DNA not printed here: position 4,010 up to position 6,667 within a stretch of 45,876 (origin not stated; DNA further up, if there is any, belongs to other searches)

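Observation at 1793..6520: Tandem paralogous 785-aa proteins fusing a degenerate radical-SAM-like barrel, a conserved Cys/His cluster, an unknown beta domain and a GT2 glycosyltransferase domain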

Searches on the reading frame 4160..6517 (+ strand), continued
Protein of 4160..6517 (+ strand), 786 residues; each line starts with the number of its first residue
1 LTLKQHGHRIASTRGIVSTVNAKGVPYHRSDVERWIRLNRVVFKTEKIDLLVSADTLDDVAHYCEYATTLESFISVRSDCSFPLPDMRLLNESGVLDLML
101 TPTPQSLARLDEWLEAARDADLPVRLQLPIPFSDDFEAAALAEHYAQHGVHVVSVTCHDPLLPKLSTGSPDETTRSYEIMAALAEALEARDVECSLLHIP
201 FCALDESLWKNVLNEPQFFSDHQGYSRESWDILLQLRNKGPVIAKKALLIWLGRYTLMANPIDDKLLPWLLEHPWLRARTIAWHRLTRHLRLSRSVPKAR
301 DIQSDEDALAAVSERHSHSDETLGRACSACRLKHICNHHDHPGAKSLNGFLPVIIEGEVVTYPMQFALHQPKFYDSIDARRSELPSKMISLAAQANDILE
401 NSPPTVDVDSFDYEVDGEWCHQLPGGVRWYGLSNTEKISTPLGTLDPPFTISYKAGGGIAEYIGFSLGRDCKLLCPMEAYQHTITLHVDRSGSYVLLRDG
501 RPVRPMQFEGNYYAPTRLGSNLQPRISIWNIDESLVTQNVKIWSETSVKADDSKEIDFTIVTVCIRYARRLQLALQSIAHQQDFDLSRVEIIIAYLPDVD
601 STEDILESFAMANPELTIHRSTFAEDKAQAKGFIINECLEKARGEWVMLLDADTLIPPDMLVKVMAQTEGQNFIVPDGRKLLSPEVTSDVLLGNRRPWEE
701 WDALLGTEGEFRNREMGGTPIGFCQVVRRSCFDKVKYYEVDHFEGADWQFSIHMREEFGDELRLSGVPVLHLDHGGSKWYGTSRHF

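Call 18: search_protein_families(library=pfam, alignment_id=A1, max_evalue=10)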
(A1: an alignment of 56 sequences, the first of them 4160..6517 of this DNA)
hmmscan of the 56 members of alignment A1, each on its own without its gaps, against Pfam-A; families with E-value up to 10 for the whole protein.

A. member 1, window:4160-6517:+ (786 aa): 8 families
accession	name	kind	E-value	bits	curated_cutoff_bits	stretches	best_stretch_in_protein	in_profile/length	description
PF00535.33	Glycos_transf_2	-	4.5e-11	43.4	23.3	1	560-734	2-166/168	Glycosyl transferase family 2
PF13641.12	Glyco_tranf_2_3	-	3.9e-05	24.2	27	1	558-666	3-109/230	Glycosyltransferase like family 2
PF10111.15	Glyco_tranf_2_2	-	0.0033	17.4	27.3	1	578-666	19-104/276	Glycosyltransferase like family 2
PF13506.12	Glyco_transf_21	-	0.0088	16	21.7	1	631-669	18-56/174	Glycosyl transferase family 21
PF13704.12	Glyco_tranf_2_4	-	0.018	15.9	27.5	1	578-655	11-83/98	Glycosyl transferase family 2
PF13632.12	Glyco_trans_2_3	-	0.028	14.7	27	1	646-752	1-104/198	Glycosyl transferase family group 2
PF16012.10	DUF4780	-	0.13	12.3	24.5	1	585-651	94-152/176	Domain of unknown function (DUF4780)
PF23146.2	Zf_IFT144_1st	-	0.43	11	27.5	1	80-90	10-20/25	IFT144, first zinc finger domain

B. families by the number of members that match (of 56 scanned): 24 families
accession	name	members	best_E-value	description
PF13641.12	Glyco_tranf_2_3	56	5.2e-14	Glycosyltransferase like family 2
PF00535.33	Glycos_transf_2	56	1.5e-13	Glycosyl transferase family 2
PF13506.12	Glyco_transf_21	27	7.1e-05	Glycosyl transferase family 21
PF13704.12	Glyco_tranf_2_4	17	0.00028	Glycosyl transferase family 2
PF13632.12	Glyco_trans_2_3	14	0.00032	Glycosyl transferase family group 2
PF10111.15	Glyco_tranf_2_2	13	0.00078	Glycosyltransferase like family 2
PF16012.10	DUF4780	2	0.13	Domain of unknown function (DUF4780)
PF04868.17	PDE6_gamma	2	0.16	Retinal cGMP phosphodiesterase, gamma subunit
PF10576.14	EndIII_4Fe-2S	2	0.21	Iron-sulfur binding domain of endonuclease III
PF25225.1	DUF7843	1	0.019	Domain of unknown function (DUF7843)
PF24722.1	DUF7674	1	0.022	Domain of unknown function (DUF7674)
PF03028.21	Dynein_heavy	1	0.026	Dynein heavy chain region D6 P-loop domain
PF11203.13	EccE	1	0.031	Putative type VII ESX secretion system translocon, EccE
PF16537.11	T2SSB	1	0.034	Type II secretion system protein B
PF24182.1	G1RFP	1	0.035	Gene 1 ring forming protein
PF04055.27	Radical_SAM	1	0.15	Radical SAM superfamily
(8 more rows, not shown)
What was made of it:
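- On Glycosyltransferase family 2 (GT-A): All 56 of 56 members match (call 18).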

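Call 21: predict_structure(alignment_id=A1)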
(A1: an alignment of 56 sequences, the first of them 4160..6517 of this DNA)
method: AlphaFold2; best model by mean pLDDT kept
length: 786 residues; sequences in the alignment: 56
mean_pLDDT: 83.8   pTM: 0.66
mean pLDDT of the five models: 83.8, 83.5, 82.3, 81.2, 80.4
residues with pLDDT >= 90: 353; 70-90: 326; 50-70: 60; < 50: 47
segments of 3 or more residues with pLDDT < 50: 258-260, 274-299, 547-552, 777-786
pLDDT, mean of each block of 10 residues (from residue 1): 74 93 91 90 89 94 91 94 91 95 89 96 94 88 95 93 88 92 95 94 92 86 89 87 76 56 58 52 39 37 71 73 85 87 90 89 84 87 67 91 91 84 86 77 90 88 87 83 93 89 74 79 89 85 69 77 87 95 95 85 86 89 79 85 92 93 92 92 87 91 90 75 88 83 72 90 90 58 40
secondary structure, 60 per line:
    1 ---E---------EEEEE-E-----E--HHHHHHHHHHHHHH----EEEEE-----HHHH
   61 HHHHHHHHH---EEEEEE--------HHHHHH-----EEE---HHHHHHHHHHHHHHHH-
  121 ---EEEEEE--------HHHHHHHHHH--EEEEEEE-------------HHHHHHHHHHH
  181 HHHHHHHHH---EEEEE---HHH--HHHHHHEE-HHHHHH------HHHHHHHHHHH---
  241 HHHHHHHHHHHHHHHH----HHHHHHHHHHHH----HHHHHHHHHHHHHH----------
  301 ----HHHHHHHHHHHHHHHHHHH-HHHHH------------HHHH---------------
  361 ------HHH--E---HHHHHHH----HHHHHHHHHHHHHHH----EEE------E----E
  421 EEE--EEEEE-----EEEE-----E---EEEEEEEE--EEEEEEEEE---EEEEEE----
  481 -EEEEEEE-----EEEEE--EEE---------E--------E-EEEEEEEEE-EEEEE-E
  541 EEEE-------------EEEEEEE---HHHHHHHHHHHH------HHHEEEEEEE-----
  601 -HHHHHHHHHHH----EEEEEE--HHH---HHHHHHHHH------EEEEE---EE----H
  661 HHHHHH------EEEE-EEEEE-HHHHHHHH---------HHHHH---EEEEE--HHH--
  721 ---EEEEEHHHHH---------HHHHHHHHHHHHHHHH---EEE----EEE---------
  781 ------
elements in order (helices of 4 or more, strands of 3 or more residues): E14-18 H29-42 E47-51 H57-69 E73-78 H87-92 E98-100 H104-119 E124-129 H138-147 E150-156 H170-189 E193-197 H206-211 H215-220 H227-237 H241-256 H261-272 H277-290 H305-323 H325-329 H342-345 H376-382 H387-401 E406-408 E420-423 E426-430 E436-439 E449-456 E459-467 E471-476 E482-488 E494-498 E501-503 E524-532 E534-538 E540-544 E558-564 H568-579 E589-595 H602-612 E617-622 H631-639 E646-650 H660-666 E673-676 E678-682 H684-691 H701-705 E709-713 E724-728 H729-733 H743-758 E762-764 E769-771
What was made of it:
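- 4160..6520 (+): ORF2, the downstream paralog (786 aa), with the same four-part architecture. Call 21 gives the AF2 full-length model (pLDDT 83.8).
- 5372..5794 (+): ORF2 β-sandwich domain (aa 405-545). Call 21.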

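Call 27: find_encoding_contigs(protein=P0024, flank=8000, max_places=1)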
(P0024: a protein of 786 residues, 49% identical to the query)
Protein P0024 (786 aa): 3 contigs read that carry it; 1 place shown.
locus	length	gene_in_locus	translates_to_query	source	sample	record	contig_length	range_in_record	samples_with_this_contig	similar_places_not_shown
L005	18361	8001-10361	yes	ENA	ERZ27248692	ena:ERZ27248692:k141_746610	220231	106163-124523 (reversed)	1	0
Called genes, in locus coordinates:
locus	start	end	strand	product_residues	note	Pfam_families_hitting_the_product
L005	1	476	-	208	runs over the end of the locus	PF27299:TP0873_N, PF26154:DUF8042 (faint)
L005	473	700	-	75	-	PF02599:CsrA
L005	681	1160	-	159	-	PF02623:FliW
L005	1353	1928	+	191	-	PF02589:LUD_dom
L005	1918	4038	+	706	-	PF02589:LUD_dom, PF13187:Fer4_9 (faint), PF12797:Fer4_2 (faint), PF13183:Fer4_8, PF13237:Fer4_10 (faint), PF13484:Fer4_16 (faint), PF13534:Fer4_17 (weak), PF02754:CCG, +2 more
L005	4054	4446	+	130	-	PF04379:DUF525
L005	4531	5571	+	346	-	-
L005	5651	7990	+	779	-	PF00535:Glycos_transf_2 (weak), PF13641:Glyco_tranf_2_3 (weak)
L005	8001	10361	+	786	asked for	PF00535:Glycos_transf_2, PF13641:Glyco_tranf_2_3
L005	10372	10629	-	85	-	-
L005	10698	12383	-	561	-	PF13248:Zn_ribbon_3 (faint), PF13857:Ank_5 (faint), PF12796:Ank_2, PF12796:Ank_2, PF24521:Ank_KRIT1 (weak), PF13637:Ank_4, PF12796:Ank_2, PF00023:Ank, +1 more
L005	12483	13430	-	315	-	PF00398:RrnaAD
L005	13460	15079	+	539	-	PF16697:Yop-YscD_cpl (weak), PF00498:FHA, PF01590:GAF, PF13185:GAF_2, PF13492:GAF_3, PF00211:Guanylate_cyc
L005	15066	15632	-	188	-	-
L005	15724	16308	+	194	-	-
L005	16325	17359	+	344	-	-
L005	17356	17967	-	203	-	PF01618:MotA_ExbB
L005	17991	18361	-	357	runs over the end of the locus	PF13103:TonB_2 (weak)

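Call 28: find_encoding_contigs(protein=P0098, flank=8000, max_places=1)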
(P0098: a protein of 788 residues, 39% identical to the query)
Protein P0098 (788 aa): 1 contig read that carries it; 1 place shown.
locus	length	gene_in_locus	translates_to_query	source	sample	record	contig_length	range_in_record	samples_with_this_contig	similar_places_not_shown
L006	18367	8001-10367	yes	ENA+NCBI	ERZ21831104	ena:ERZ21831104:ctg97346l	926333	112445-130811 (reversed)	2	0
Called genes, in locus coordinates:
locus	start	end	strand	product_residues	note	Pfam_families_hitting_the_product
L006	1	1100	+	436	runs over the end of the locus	PF07693:KAP_NTPase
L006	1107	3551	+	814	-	PF20720:nSTAND3 (faint), PF24883:NPHP3_N (faint), PF05729:NACHT, PF13306:LRR_5 (faint), PF23247:LRR_RPS2 (weak), PF23952:LRR_EndoS (faint), PF12799:LRR_4 (weak)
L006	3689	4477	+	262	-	PF01061:ABC2_membrane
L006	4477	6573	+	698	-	PF00005:ABC_tran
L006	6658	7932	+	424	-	PF04055:Radical_SAM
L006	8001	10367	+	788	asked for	PF00535:Glycos_transf_2 (weak), PF13641:Glyco_tranf_2_3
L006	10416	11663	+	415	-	PF13439:Glyco_transf_4, PF13692:Glyco_trans_1_4, PF13524:Glyco_trans_1_2, PF00534:Glycos_transf_1, PF20706:GT4-conflict (weak)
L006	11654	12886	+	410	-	PF13439:Glyco_transf_4 (weak), PF13579:Glyco_trans_4_4 (weak), PF13692:Glyco_trans_1_4, PF13524:Glyco_trans_1_2, PF00534:Glycos_transf_1, PF20706:GT4-conflict (weak)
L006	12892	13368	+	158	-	-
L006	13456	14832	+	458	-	PF00753:Lactamase_B, PF23023:Anti-Pycsar_Apyc1 (faint), PF16661:Lactamase_B_6, PF12706:Lactamase_B_2 (weak), PF10996:Beta-Casp, PF07521:RMMBL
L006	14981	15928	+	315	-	PF03279:Lip_A_acyltrans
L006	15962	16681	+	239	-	PF01487:DHquinase_I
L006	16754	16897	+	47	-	-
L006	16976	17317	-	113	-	PF12797:Fer4_2 (faint), PF13237:Fer4_10 (faint), PF12838:Fer4_7 (weak), PF13187:Fer4_9 (weak), PF13484:Fer4_16 (faint), PF12837:Fer4_6 (weak), PF00037:Fer4 (weak), PF11953:DUF3470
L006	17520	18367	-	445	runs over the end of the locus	PF02811:PHP (faint)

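Call 29: find_encoding_contigs(protein=P0054, flank=8000, max_places=1)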
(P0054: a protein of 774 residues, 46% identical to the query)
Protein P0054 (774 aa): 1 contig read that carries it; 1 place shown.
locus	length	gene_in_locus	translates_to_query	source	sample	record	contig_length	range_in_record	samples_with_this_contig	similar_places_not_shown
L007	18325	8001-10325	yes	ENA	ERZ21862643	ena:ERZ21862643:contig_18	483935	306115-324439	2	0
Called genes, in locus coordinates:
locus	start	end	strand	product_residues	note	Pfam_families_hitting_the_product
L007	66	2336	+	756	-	PF00884:Sulfatase, PF01663:Phosphodiest, PF13174:TPR_6 (faint), PF16347:SGSH_C, PF13432:TPR_16, PF14559:TPR_19 (weak), PF13424:TPR_12 (weak), PF13432:TPR_16, +14 more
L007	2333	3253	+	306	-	PF01545:Cation_efflux, PF16916:ZT_dimer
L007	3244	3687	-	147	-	PF01503:PRA-PH (weak), PF03819:MazG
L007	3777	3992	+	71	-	-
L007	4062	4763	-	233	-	PF06695:Sm_multidrug_ex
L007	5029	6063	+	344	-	-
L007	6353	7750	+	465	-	-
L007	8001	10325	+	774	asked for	PF00535:Glycos_transf_2 (weak), PF13641:Glyco_tranf_2_3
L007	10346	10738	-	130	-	PF05046:Img2, PF01253:SUI1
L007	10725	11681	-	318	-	PF07291:MauE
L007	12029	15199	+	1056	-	PF25788:Ig_Rha78A_N, PF08531:Bac_rhamnosid_N, PF05592:Bac_rhamnosid, PF17389:Bac_rhamnosid6H, PF17390:Bac_rhamnosid_C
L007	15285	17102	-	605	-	PF07881:Fucose_iso_N1, PF07882:Fucose_iso_N2, PF02952:Fucose_iso_C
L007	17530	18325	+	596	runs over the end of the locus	PF02366:PMT, PF13231:PMT_2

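Call 46: find_related_loci(query=A1, collection=genome_contigs, flank=10000)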
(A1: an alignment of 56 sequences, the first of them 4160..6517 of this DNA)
Query A1 (786 aa) in genome_contigs; peptide patterns used: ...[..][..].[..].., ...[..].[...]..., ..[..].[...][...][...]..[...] (x = any residue, [..] = any of these).
309 stretches matched a pattern; 119 encode a relative of the query (tblastn E <= 1e-3); the best 80 are kept; 80 distinct loci.
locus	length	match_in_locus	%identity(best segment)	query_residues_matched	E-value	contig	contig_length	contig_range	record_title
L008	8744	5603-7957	53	1-786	0e+0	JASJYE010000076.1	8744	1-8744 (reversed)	MAG: Candidatus Hydrogenedentota bacterium isolate MT_MAG10 NODE_5375_length_8744_cov_7.855449, whole genome shotgun seq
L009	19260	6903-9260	54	3-786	0e+0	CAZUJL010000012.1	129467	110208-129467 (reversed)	MAG TPA_asm: uncultured Nitrospirales bacterium isolate binchicken_co199_149 genome assembly, contig: NODE_182_length_12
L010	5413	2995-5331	52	10-786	0e+0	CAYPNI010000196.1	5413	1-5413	MAG TPA_asm: uncultured Nitrospirales bacterium isolate SRP237561_co1_132 genome assembly, contig: NODE_33053_length_541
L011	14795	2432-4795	52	1-786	0e+0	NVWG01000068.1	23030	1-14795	MAG: Candidatus Hydrogenedentota bacterium isolate NORP43 Contig_source1383C_4313, whole genome shotgun sequence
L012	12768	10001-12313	47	9-786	0e+0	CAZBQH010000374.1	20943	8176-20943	MAG TPA_asm: uncultured Nitrospiraceae bacterium isolate SRP067234_co1_57 genome assembly, contig: k99_910326, whole gen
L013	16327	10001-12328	47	9-785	0e+0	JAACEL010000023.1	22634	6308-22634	MAG: Nitrospiraceae bacterium isolate OTbin.67 scaffold_458, whole genome shotgun sequence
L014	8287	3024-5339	46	8-786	0e+0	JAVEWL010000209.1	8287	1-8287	MAG: FCB group bacterium isolate BF4_144 NODE_28961_length_8287_cov_3.569240_Biofilm4, whole genome shotgun sequence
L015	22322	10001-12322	46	10-786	0e+0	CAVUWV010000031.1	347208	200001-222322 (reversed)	MAG: Candidatus Hydrogenedentes bacterium isolate MFD05684.bin.2.193 genome assembly, contig: contig_93215, whole genome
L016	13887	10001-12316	45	13-786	0e+0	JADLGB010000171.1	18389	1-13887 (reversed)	MAG: Candidatus Hydrogenedentota bacterium isolate SJ408 c_000000864957, whole genome shotgun sequence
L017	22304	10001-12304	45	9-786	0e+0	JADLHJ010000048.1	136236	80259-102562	MAG: Candidatus Hydrogenedentota bacterium isolate SJ475 c_000000744465, whole genome shotgun sequence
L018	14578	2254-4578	46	8-786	0e+0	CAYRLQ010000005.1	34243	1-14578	MAG TPA_asm: uncultured Nitrospiraceae bacterium isolate binchicken_co100_346 genome assembly, contig: NODE_1841_length_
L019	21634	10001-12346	45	1-786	0e+0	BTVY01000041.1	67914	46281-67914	MAG: Candidatus Hydrogenedentota bacterium AMX-MBFR-82 DNA, sequence041, whole genome shotgun sequence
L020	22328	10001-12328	43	9-785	0e+0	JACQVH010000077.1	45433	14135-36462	MAG: Candidatus Hydrogenedentota bacterium isolate NC_groundwater_1458_Ag_S-0.65um_59_18 S_p65_S5_coassembly_k141_125956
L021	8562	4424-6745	45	9-786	0e+0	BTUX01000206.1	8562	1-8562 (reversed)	MAG: Candidatus Hydrogenedentota bacterium AMX-MBFR-4 DNA, sequence206, whole genome shotgun sequence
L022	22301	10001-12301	45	6-786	0e+0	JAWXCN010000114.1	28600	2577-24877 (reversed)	MAG: Candidatus Hydrogenedentota bacterium isolate P2IB.85 k99_693801, whole genome shotgun sequence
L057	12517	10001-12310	38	14-785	1e-178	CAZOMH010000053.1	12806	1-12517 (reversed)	MAG TPA_asm: uncultured Nitrospirales bacterium isolate SRP089250_co1_98 genome assembly, contig: NODE_8727_length_12806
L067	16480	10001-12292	38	10-785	3e-164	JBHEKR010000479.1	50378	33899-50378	MAG: Candidatus Hydrogenedentales bacterium isolate bin.359 k141_317270, whole genome shotgun sequence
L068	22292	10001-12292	38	10-785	1e-162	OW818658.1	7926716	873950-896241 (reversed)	metagenome genome assembly, chromosome: 1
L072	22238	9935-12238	35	13-785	8e-159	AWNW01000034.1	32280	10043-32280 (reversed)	Candidatus Hydrogenedens terephthalaticus JGI OTU-1 NKB19COM1_contig_33_0.34, whole genome shotgun sequence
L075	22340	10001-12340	37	2-785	6e-157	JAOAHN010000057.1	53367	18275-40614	MAG: Candidatus Hydrogenedentota bacterium isolate SKW61 k141_623126, whole genome shotgun sequence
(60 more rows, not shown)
